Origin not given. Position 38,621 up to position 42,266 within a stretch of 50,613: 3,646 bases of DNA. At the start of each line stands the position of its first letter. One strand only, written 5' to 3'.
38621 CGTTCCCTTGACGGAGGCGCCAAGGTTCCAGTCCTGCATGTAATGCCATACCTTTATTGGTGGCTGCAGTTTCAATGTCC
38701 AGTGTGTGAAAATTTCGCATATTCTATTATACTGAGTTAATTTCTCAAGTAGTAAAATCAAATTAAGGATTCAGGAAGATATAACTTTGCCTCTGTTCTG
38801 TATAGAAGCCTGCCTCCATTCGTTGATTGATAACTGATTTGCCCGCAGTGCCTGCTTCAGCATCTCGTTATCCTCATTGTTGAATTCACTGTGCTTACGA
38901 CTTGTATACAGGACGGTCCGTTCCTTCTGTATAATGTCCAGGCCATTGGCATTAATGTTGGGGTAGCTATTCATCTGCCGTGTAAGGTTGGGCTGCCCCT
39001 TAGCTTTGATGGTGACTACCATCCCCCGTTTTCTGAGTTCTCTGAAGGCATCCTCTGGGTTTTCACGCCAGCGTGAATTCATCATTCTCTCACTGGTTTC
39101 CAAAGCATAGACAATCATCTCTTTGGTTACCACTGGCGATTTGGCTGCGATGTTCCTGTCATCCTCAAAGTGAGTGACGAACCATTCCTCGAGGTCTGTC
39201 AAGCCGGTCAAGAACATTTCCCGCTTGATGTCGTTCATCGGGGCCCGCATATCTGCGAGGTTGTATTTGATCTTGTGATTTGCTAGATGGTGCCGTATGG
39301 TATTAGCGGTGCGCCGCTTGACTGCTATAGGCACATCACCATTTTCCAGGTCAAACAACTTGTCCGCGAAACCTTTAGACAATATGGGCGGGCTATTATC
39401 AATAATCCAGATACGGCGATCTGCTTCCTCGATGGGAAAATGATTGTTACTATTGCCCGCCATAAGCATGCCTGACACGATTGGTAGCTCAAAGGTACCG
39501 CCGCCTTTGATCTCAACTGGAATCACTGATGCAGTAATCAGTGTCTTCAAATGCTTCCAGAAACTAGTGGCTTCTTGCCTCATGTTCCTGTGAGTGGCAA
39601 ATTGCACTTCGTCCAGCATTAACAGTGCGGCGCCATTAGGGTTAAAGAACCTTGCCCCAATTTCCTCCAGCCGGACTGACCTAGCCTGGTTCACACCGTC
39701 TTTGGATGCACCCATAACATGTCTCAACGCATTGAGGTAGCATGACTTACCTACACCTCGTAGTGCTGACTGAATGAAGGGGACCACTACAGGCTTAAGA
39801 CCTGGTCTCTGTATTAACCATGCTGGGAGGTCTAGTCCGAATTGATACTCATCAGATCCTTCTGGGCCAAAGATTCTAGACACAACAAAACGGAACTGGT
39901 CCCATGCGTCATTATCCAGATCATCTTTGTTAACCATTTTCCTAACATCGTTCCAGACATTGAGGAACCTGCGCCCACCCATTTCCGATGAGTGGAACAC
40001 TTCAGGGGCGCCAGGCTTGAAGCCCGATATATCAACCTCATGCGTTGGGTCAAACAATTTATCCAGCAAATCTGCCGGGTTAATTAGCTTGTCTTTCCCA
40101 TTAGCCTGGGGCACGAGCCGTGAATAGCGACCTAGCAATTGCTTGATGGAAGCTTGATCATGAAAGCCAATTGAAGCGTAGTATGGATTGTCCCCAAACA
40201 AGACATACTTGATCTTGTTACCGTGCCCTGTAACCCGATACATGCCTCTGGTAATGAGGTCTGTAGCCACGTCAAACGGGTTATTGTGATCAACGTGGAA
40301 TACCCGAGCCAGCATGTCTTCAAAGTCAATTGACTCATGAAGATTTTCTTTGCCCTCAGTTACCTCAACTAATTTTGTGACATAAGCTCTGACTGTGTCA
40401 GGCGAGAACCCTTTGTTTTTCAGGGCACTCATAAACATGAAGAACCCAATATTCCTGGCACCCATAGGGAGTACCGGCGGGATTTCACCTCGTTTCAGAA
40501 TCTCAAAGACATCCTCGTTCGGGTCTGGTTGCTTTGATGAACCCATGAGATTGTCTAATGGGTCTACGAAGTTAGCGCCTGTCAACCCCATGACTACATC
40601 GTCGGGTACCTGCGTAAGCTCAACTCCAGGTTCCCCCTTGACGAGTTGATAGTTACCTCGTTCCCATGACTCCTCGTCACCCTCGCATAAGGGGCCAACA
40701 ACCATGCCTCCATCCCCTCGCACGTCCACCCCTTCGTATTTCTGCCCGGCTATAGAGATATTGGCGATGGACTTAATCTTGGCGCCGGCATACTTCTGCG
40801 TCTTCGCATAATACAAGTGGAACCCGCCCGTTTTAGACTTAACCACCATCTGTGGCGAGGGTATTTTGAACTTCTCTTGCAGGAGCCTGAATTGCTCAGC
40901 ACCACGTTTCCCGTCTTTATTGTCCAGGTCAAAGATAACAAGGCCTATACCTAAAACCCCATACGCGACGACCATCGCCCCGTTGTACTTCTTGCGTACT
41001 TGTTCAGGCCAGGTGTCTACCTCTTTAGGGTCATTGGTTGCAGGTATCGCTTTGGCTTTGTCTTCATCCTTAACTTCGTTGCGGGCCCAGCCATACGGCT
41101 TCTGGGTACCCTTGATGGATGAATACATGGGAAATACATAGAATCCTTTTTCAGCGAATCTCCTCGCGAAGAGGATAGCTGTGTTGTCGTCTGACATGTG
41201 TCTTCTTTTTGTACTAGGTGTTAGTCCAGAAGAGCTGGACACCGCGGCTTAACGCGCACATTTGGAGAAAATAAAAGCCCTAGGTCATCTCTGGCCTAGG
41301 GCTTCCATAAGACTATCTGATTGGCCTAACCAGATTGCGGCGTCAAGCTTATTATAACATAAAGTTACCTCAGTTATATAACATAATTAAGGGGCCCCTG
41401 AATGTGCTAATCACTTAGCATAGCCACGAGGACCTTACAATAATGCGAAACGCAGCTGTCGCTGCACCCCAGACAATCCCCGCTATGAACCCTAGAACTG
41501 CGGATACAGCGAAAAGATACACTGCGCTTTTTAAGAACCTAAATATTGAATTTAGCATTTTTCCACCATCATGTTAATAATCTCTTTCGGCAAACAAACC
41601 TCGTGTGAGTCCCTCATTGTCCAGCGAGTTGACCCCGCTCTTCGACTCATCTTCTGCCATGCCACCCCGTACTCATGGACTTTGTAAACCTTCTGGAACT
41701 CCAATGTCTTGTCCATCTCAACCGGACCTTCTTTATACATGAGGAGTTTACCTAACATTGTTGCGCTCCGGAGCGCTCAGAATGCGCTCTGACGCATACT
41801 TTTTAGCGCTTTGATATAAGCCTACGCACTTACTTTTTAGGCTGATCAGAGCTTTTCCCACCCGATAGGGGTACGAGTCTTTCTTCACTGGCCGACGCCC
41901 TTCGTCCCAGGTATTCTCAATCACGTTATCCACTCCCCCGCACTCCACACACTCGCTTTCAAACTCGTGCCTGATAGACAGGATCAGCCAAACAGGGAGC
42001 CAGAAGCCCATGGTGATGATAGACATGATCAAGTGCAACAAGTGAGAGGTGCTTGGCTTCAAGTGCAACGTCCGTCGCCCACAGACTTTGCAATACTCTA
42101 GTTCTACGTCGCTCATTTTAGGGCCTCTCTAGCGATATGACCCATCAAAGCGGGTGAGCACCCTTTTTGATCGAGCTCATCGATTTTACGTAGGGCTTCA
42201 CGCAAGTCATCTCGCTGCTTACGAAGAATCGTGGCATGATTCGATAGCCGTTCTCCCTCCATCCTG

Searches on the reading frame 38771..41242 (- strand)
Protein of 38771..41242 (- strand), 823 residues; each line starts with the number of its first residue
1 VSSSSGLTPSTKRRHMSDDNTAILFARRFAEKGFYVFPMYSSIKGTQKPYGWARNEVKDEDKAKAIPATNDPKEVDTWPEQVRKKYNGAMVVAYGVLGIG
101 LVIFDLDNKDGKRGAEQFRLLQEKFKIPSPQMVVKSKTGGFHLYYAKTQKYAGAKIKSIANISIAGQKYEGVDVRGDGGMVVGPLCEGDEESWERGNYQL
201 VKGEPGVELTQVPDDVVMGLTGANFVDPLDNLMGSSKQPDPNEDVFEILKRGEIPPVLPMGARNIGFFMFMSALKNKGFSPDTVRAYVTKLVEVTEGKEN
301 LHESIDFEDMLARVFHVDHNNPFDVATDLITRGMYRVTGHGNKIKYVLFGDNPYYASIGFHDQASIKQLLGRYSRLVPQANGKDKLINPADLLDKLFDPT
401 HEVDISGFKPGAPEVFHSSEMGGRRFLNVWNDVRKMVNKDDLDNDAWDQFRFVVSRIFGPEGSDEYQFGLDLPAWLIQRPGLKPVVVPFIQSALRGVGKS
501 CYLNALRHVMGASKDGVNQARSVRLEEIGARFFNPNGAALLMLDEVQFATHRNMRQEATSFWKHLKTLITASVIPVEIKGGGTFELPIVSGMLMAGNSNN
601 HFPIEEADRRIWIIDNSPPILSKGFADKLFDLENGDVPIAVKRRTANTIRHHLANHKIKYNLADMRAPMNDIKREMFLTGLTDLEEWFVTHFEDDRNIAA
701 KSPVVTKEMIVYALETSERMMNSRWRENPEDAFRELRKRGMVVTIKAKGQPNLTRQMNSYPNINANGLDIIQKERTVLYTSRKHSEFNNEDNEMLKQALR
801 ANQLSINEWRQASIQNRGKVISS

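Call 24: search_protein_families(library=phrogs, proteins=[window:38771-41242:-], max_evalue=0.00001)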
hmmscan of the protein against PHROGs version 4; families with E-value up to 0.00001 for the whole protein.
window:38771-41242:- (823 aa): 3 families
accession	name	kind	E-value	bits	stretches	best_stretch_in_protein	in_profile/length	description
phrog_1156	-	DNA, RNA and nucleotide metabolism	1.3e-36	127.5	2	443-753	518-808/855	DNA primase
phrog_5852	-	DNA, RNA and nucleotide metabolism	1.8e-12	48.1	1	28-193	72-225/242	DNA polymerase/primase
phrog_1829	-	DNA, RNA and nucleotide metabolism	8.3e-06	25.2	0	496-791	514-762/772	DNA primase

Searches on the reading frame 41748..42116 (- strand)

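Call 39: search_protein_families(library=pfam, proteins=[window:41748-42116:-], max_evalue=0.01)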
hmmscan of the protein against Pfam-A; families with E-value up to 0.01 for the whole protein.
window:41748-42116:- (122 aa): 0 families

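Call 40: search_protein_families(library=phrogs, proteins=[window:41748-42116:-], max_evalue=0.001)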
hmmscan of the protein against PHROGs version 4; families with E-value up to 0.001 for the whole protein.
window:41748-42116:- (122 aa): 5 families
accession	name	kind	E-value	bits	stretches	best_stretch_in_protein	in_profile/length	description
phrog_2697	-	unknown function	4e-07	31.5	1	21-49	40-71/81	-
phrog_36892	-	unknown function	2.6e-06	28.6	1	23-48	11-36/58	-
phrog_34413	-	unknown function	2.5e-05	25.2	1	22-49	43-70/91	-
phrog_17545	-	unknown function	4.8e-05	24.4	1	24-49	112-137/156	-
phrog_35826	-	unknown function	0.00011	23.2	1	23-46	93-116/124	-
